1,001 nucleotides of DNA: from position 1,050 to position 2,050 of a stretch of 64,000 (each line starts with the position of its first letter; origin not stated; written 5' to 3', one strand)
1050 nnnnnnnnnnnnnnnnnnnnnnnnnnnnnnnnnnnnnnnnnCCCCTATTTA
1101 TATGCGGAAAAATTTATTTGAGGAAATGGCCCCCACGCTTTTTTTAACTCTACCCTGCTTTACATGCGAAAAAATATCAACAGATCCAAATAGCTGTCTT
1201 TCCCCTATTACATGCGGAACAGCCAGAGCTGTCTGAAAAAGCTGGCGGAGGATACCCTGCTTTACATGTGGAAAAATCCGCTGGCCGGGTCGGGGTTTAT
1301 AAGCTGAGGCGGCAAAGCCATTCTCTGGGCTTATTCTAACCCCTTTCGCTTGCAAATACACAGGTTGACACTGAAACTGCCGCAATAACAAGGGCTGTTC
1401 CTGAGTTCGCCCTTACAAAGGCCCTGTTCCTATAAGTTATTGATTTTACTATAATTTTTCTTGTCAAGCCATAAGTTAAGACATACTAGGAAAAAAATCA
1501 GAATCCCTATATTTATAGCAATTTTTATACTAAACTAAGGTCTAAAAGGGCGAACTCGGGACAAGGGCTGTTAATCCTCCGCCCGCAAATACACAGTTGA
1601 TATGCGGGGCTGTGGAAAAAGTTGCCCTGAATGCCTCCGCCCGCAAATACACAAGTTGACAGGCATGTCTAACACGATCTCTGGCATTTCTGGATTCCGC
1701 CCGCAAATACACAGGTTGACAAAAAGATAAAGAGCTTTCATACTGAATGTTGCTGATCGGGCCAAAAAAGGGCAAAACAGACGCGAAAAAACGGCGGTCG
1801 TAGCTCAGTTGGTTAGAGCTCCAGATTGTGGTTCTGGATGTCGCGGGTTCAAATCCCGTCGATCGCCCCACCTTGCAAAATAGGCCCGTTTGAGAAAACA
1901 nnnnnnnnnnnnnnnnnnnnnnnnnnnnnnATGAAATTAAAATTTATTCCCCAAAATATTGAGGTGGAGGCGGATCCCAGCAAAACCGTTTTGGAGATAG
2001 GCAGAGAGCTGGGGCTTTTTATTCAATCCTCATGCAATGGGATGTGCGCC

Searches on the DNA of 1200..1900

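Call 77: search_rna_families(source=window, start=1200, end=1900, threshold=evalue, max_evalue=1)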
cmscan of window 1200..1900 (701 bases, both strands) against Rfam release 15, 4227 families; matches with E-value up to 1: 2.
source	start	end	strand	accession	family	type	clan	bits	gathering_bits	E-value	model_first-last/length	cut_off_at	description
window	1794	1867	+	RF00005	tRNA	Gene; tRNA;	CL00001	66.7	29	2.7e-14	1-71/71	no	tRNA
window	1794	1868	-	RF04354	Plastid-ycf2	Cis-reg;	-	18.9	65.7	0.42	1-75/75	no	Plastid-ycf2 5UTR RNA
